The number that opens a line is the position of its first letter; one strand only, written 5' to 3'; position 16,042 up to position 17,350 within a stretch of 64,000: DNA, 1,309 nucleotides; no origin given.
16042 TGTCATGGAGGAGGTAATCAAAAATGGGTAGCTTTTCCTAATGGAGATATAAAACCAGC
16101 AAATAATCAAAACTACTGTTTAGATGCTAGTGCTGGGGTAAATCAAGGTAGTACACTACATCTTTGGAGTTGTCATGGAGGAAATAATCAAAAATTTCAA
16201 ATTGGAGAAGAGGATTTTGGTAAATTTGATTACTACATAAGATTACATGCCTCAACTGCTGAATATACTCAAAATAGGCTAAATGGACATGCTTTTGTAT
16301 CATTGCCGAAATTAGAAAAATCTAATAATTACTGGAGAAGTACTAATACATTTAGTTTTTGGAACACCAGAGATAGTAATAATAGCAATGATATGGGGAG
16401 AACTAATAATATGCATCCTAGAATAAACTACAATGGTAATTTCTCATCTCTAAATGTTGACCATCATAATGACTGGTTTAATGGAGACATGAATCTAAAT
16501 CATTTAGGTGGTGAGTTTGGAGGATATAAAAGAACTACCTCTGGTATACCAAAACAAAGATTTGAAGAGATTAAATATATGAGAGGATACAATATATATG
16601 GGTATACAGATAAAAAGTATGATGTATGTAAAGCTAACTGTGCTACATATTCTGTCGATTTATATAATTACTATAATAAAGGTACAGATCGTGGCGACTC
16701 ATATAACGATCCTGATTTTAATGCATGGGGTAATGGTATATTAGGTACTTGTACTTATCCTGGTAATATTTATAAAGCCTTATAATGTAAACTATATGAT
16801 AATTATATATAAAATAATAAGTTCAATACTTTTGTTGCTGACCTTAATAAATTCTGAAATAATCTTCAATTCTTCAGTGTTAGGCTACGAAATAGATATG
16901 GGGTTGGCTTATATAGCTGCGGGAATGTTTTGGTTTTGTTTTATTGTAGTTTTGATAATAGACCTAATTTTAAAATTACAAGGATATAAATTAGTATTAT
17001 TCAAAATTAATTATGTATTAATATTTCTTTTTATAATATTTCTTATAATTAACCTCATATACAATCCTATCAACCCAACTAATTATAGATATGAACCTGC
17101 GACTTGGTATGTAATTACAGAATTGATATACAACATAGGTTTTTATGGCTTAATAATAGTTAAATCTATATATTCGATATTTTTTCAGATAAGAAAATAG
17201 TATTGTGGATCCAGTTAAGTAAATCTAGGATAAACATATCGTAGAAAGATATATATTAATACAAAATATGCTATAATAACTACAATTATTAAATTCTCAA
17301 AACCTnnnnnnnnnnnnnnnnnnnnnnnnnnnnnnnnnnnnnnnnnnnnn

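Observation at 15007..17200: Secreted coiled-coil / ricin-B-lectin protein with an unknown C-terminal domain (His before Cys) plus a downstream 4-TM protein: candidate toxin-immunity or host-attachment pair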

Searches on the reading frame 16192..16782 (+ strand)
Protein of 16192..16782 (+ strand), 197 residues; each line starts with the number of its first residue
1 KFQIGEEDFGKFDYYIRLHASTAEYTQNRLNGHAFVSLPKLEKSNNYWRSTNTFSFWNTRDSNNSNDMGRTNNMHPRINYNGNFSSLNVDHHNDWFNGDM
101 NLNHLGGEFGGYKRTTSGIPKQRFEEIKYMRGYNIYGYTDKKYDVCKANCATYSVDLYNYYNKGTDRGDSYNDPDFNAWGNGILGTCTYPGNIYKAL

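Call 8: find_homologous_proteins(query=window:16192-16782:+, max_evalue=0.001)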
Query window:16192-16782:+ (197 aa): 2 proteins with E <= 0.001 among 12 candidates.
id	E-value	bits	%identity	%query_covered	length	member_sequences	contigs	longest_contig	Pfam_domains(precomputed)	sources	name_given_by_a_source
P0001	1.2e-53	200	53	100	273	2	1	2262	PF14200.13,PF00652.29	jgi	jgi:hypothetical protein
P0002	6.9e-31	126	42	100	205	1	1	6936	-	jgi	jgi:hypothetical protein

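Call 15: find_encoding_contigs(protein=P0002, flank=7000)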
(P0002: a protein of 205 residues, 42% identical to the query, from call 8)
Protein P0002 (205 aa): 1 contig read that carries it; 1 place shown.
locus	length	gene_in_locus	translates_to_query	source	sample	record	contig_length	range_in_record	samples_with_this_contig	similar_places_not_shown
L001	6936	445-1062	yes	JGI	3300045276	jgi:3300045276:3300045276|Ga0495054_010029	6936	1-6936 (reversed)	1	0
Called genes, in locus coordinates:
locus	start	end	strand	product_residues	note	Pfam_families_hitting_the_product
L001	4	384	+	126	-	PF00652:Ricin_B_lectin, PF14200:RicinB_lectin_2 (faint)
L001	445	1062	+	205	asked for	-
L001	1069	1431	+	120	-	-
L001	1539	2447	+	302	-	PF00652:Ricin_B_lectin, PF14200:RicinB_lectin_2 (faint)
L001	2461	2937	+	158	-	-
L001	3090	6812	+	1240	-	PF18501:REC1, PF21918:cas_Cpf1_2nd, PF22222:Cpf1_PI-like, PF18516:RuvC_1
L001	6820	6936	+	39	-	?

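Call 18: find_encoding_contigs(protein=P0001, flank=5000)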
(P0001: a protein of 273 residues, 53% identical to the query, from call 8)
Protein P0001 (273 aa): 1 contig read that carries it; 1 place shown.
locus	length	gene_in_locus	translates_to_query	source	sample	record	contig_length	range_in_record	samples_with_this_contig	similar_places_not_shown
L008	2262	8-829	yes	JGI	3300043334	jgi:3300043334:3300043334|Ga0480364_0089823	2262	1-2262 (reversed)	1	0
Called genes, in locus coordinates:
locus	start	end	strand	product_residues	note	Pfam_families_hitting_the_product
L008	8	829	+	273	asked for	PF00652:Ricin_B_lectin, PF14200:RicinB_lectin_2 (faint)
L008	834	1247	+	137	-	-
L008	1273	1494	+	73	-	-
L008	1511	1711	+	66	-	-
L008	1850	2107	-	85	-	-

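Call 24: predict_structure(alignment_id=A2)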
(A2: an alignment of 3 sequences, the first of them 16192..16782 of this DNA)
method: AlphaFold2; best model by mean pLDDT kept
length: 197 residues; sequences in the alignment: 3
mean_pLDDT: 29.5   pTM: 0.22
mean pLDDT of the five models: 29.5, 29.5, 27.9, 27.6, 25.7
residues with pLDDT >= 90: 0; 70-90: 0; 50-70: 0; < 50: 197
segments of 3 or more residues with pLDDT < 50: 1-197
pLDDT, mean of each block of 10 residues (from residue 1): 27 32 25 36 36 36 30 37 36 30 27 24 30 28 26 25 25 27 26 27
secondary structure, 60 per line:
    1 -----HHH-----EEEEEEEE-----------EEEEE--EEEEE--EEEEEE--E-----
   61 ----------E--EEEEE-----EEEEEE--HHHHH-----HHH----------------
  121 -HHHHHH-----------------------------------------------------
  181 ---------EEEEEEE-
elements in order: E14-21 E33-37 E40-44 E47-52 E74-78 E84-89 H92-96 H122-127 E190-196

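Call 25: search_protein_representatives(alignment_id=A2)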
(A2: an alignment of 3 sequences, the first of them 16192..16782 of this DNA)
Query: 3 sequences, 203 profile positions. Proteins with E-value up to 0.001 (for the whole library): 29; up to 1e-10: 17; up to 1e-30: 7. The best 29 are listed.
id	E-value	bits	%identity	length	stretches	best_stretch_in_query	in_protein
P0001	4.1e-105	366.4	-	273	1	1-203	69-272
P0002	2.8e-92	324.5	-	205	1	1-203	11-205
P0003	2.0e-72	259.6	-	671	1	2-203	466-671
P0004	3.5e-54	200.1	-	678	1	2-180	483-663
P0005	1.1e-51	191.9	-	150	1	39-203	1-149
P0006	6.2e-49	183.0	-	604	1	1-203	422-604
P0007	5.5e-40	153.7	-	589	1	1-203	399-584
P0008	9.5e-25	104.0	-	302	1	2-202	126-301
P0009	4.2e-15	72.5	-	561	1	1-168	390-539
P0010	6.5e-14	68.6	-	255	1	2-168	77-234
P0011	3.1e-13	66.4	-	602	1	4-173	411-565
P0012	3.4e-13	66.2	-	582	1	1-168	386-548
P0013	9.8e-13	64.7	-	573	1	1-200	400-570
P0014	3.4e-12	63.0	-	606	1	1-168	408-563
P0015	4.7e-12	62.5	-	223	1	2-168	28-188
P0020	1.3e-09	54.6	-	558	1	2-168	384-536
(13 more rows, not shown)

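Call 30: search_solved_structures(query=A4, max_evalue=10, show_alignments=3)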
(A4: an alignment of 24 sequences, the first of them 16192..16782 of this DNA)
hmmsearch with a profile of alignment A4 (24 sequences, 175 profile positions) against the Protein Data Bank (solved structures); distinct sequences matched with E-value up to 10: 1.
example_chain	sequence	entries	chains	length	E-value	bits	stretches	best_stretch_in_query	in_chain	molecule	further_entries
7w5z_Y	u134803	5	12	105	1.9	11.4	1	136-174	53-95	Cytochrome c oxidase subunit TT25 | Lysozyme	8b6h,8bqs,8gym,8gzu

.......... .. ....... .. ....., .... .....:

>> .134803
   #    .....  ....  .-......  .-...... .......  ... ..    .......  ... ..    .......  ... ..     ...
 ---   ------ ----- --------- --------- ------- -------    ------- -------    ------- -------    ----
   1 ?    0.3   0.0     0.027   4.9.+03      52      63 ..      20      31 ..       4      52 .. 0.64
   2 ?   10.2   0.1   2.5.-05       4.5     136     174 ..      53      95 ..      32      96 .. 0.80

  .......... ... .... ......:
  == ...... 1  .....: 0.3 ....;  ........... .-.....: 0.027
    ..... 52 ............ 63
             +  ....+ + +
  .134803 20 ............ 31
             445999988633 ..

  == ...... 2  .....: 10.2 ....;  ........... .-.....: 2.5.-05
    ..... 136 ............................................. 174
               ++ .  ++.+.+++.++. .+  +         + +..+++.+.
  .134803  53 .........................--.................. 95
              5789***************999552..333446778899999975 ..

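Call 31: search_protein_families(library=pfam, alignment_id=A4, max_evalue=10)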
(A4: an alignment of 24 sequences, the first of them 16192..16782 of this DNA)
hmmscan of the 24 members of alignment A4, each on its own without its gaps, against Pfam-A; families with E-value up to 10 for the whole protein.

A. member 1, window:16192-16782:+ (197 aa): 0 families

B. families by the number of members that match (of 24 scanned): 9 families
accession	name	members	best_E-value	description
PF05903.20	Peptidase_C97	2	0.0018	PPPDE putative peptidase domain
PF08485.16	Polysacc_syn_2C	1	0.0086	Polysaccharide biosynthesis protein C-terminal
PF20230.4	DUF6588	1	0.027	Family of unknown function (DUF6588)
PF05608.18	RTE1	1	0.039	RTE1-like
PF13387.12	Lnb_N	1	0.047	Lnb N-terminal periplasmic domain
PF14059.11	DUF4251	1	0.077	Domain of unknown function (DUF4251)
PF12287.13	Caprin-1_C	1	0.093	Cytoplasmic activation/proliferation-associated protein-1 C term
PF22981.1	RM2_Med14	1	0.22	Mediator of RNA polymerase II transcription subunit 14, RM2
PF17097.10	Kre28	1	0.26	Spindle pole body component Kre28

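Call 34: predict_structure(alignment_id=A4)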
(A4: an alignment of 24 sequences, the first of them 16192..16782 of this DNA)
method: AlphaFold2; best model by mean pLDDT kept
length: 197 residues; sequences in the alignment: 24
mean_pLDDT: 78.6   pTM: 0.81
mean pLDDT of the five models: 78.6, 75.8, 75.5, 75.4, 73.3
residues with pLDDT >= 90: 55; 70-90: 92; 50-70: 27; < 50: 23
segments of 3 or more residues with pLDDT < 50: 1-4, 25-27, 172-185
pLDDT, mean of each block of 10 residues (from residue 1): 54 92 62 91 89 90 77 72 84 87 74 90 89 88 89 91 60 48 63 87
secondary structure, 60 per line:
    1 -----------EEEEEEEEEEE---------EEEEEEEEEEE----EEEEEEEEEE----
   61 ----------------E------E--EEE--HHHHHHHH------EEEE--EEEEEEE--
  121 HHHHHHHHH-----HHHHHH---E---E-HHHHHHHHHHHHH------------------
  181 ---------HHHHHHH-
elements in order: E12-22 E32-42 E47-56 E87-89 H92-99 E106-109 E112-118 H121-129 H135-140 H150-162 H190-196

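Call 37: fold_search(model_id=the predicted structure, library=pdb)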
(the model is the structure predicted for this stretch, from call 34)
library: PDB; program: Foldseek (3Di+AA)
matches with E <= 10: 253; with E <= 0.001: 0
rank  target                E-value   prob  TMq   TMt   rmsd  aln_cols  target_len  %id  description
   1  9e2g_0G               8.3e-02  0.25  0.24  0.08  16.1       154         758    7  Cryo-EM structure of 48 nm repeat of microtubule doublet from T. brucei flagellum (released 2025-03-12)
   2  6v98                  8.8e-02  0.30  0.28  0.30  11.6       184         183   10  Crystal structure of Type VI secretion system effector, TseH (VCA0285) (released 2020-01-15)
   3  7rro_T                1.7e-01  0.28  0.25  0.12  20.9       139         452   10  Structure of the 48-nm repeat doublet microtubule from bovine tracheal cilia (released 2021-10-27)
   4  9cpb_3J               2.2e-01  0.14  0.19  0.10  15.6       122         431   10  Atomic model of bovine Fallopian tube cilia doublet microtubule (48-nm periodicity) (released 2024-10-30)
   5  8otz_Y                2.5e-01  0.18  0.23  0.12  17.7       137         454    8  48-nm repeat of the native axonemal doublet microtubule from bovine sperm (released 2023-11-22)
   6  9d5n_CW               3.4e-01  0.16  0.25  0.12  17.4       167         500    9  48-nm doublet microtubule from Trichomonas vaginalis strain G3 (released 2025-05-14)
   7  8j07_3I               4.0e-01  0.05  0.17  0.06  18.9       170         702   10  96nm repeat of human respiratory doublet microtubule and associated axonemal complexes (released 2023-07-26)
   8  9e78_1O               4.3e-01  0.21  0.25  0.09  14.6       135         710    5  48-nm repeat of the Leishmania tarentolae doublet microtubule (released 2025-03-12)
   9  8snb_7D               4.3e-01  0.20  0.23  0.08  15.1       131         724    8  atomic model of sea urchin sperm doublet microtubule (48-nm periodicity) (released 2023-06-28)
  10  9e78_1I               4.5e-01  0.16  0.24  0.09  17.1       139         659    9  48-nm repeat of the Leishmania tarentolae doublet microtubule (released 2025-03-12)
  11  8glv_6T               4.5e-01  0.10  0.22  0.10  15.9       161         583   13  96-nm repeat unit of doublet microtubules from Chlamydomonas reinhardtii flagella (released 2023-05-31)
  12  7ung_U                4.8e-01  0.18  0.23  0.11  15.5       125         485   10  48-nm repeat of the human respiratory doublet microtubule (released 2022-10-05)
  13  7ung_T                4.8e-01  0.16  0.23  0.11  15.3       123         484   11  48-nm repeat of the human respiratory doublet microtubule (released 2022-10-05)
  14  9ay3_A                4.8e-01  0.05  0.18  0.08  16.3       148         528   11  Tail sheath of P1 bacteriophage (released 2025-09-10)
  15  6u42_7A               5.1e-01  0.11  0.24  0.25  17.1       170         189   14  Natively decorated ciliary doublet microtubule (released 2019-11-13)
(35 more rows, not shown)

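Call 42: find_related_loci(query=A2, collection=genome_contigs, flank=6000)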
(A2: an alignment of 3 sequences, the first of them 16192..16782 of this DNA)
Query A2 (197 aa) in genome_contigs; peptide patterns used: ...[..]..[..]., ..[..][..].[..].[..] (x = any residue, [..] = any of these).
100 stretches matched a pattern; 2 encode a relative of the query (tblastn E <= 1e-3); 2 distinct loci.
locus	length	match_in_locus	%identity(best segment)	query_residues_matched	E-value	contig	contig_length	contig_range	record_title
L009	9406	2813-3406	86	1-197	3e-118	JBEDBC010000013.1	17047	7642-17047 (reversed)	MAG: Candidatus Parcubacteria bacterium isolate NASQAN2014_035_B_bin.8 scaffold_531481, whole genome shotgun sequence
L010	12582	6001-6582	73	1-197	2e-96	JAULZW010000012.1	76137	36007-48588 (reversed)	MAG: Candidatus Paceibacterota bacterium isolate P_PACE2 NODE_317_length_76137_cov_2.982279, whole genome shotgun sequen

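Call 46: find_encoding_contigs(protein=P0013, flank=5000, max_places=4)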
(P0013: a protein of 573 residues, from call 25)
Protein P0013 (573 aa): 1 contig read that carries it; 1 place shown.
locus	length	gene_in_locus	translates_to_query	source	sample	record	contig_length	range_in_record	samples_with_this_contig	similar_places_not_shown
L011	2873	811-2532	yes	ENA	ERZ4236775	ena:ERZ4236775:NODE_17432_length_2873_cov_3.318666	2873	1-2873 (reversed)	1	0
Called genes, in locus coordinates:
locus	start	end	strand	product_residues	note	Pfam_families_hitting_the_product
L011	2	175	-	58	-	?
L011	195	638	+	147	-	-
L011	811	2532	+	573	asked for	PF14200:RicinB_lectin_2 (faint), PF00652:Ricin_B_lectin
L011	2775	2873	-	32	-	?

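Call 47: find_encoding_contigs(protein=P0014, flank=4000, max_places=3)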
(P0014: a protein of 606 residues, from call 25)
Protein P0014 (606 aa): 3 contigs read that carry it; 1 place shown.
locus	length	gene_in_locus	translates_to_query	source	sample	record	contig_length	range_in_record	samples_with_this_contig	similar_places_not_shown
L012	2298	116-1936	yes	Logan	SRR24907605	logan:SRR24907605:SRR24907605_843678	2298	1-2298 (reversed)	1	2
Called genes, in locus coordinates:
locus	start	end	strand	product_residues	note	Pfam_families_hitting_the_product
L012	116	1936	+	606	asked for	PF00652:Ricin_B_lectin, PF14200:RicinB_lectin_2 (weak)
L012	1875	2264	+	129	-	-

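Call 48: find_encoding_contigs(protein=P0009, flank=4000, max_places=3)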
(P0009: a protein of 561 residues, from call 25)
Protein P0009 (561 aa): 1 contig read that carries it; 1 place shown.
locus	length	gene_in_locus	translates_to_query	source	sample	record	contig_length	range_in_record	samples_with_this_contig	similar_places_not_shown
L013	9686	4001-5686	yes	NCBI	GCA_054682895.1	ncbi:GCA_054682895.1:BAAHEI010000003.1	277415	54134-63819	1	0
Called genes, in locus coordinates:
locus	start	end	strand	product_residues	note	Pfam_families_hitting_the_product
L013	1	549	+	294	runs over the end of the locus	-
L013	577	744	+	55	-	-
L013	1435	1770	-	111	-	PF03819:MazG (faint)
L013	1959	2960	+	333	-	PF01820:Dala_Dala_lig_N, PF07478:Dala_Dala_lig_C, PF13535:ATP-grasp_4 (faint)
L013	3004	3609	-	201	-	PF07884:VKOR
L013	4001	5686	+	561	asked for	PF14200:RicinB_lectin_2 (faint), PF00652:Ricin_B_lectin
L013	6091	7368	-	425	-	PF00817:IMS, PF11799:IMS_C, PF13438:DUF4113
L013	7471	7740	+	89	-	-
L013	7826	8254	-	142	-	PF00717:Peptidase_S24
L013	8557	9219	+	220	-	PF02586:SRAP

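Call 49: find_encoding_contigs(protein=P0020, flank=4000, max_places=3)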
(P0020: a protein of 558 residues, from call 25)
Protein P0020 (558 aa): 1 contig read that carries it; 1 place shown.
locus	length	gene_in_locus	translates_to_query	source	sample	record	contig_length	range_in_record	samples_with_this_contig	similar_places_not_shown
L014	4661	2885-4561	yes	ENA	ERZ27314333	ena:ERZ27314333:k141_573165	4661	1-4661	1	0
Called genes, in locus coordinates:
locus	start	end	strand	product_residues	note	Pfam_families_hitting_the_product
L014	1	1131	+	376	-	?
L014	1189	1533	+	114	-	PF18291:HU-HIG (weak), PF00216:Bac_DNA_binding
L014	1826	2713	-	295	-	PF00005:ABC_tran, PF13304:AAA_21 (weak)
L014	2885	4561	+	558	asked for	PF14200:RicinB_lectin_2 (faint), PF00652:Ricin_B_lectin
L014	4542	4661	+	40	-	?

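Call 74: fold_search(model_id=the predicted structure, library=viral)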
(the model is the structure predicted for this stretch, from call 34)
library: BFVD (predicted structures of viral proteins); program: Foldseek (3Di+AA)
matches with E <= 10: 441; with E <= 0.001: 0
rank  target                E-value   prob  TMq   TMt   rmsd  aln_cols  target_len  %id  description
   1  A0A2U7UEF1            1.6e-01  0.51  0.17  0.06   4.4        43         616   12  Uncharacterized protein [Pandoravirus macleodensis]
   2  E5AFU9                1.9e-01  0.14  0.20  0.18  12.1       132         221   10  Uncharacterized protein [Erwinia phage phiEa104]
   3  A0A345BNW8            3.1e-01  0.14  0.23  0.29  12.0       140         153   14  Uncharacterized protein [crAssphage sp. isolate ctcc615]
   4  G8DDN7                3.3e-01  0.07  0.15  0.04  14.6       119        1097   10  (no name in the UniProt tables at hand)
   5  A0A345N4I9            4.2e-01  0.04  0.08  0.13   8.7        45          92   13  (no name in the UniProt tables at hand)
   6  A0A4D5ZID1            8.2e-01  0.07  0.17  0.27   9.1       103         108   11  Uncharacterized protein [Burkholderia phage BcepSaruman]
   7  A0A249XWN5            8.2e-01  0.07  0.18  0.26   9.8       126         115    8  Uncharacterized protein [Proteus phage PM2]
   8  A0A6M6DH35            8.2e-01  0.04  0.12  0.11   5.1        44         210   14  (no name in the UniProt tables at hand)
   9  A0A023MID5            8.8e-01  0.07  0.20  0.30  12.2       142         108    7  Uncharacterized protein [Agrotis segetum granulosis virus]
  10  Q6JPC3                9.3e-01  0.08  0.12  0.14   8.8        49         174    8  Ac81-like protein [Neodiprion lecontei nucleopolyhedrovirus (strain Canada)]
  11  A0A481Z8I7            9.3e-01  0.06  0.17  0.16  13.3       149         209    8  Uncharacterized protein [Pithovirus LCPAC304]
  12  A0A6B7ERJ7            9.9e-01  0.23  0.16  0.26   2.3        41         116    7  (no name in the UniProt tables at hand)
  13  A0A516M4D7            9.9e-01  0.02  0.14  0.14  15.2       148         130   11  (no name in the UniProt tables at hand)
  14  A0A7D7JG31            1.1e+00  0.16  0.15  0.17   3.4        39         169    8  (no name in the UniProt tables at hand)
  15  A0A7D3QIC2            1.1e+00  0.16  0.15  0.16   3.1        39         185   13  (no name in the UniProt tables at hand)
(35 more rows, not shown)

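Call 102: search_protein_families(library=ncbifam, proteins=[window:16207-16782:+], max_evalue=10)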
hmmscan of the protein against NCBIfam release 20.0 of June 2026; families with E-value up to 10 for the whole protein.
window:16207-16782:+ (192 aa): 0 families

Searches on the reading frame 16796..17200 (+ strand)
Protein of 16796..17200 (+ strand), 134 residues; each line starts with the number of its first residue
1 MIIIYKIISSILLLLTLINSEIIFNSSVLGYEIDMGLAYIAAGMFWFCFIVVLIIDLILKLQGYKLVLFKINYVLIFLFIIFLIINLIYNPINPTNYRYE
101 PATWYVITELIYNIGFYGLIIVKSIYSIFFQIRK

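Call 3: search_protein_families(library=pfam, proteins=[window:16796-17200:+], max_evalue=1)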
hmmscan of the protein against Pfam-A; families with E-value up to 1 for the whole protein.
window:16796-17200:+ (134 aa): 0 families

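Call 4: search_protein_families(library=ncbifam, proteins=[window:16796-17200:+], max_evalue=1)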
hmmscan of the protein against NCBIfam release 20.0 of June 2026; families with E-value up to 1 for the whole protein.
window:16796-17200:+ (134 aa): 0 families

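Call 69: search_protein_families(library=phrogs, proteins=[window:16796-17200:+], max_evalue=0.1)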
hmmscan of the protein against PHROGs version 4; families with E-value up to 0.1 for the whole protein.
window:16796-17200:+ (134 aa): 0 families
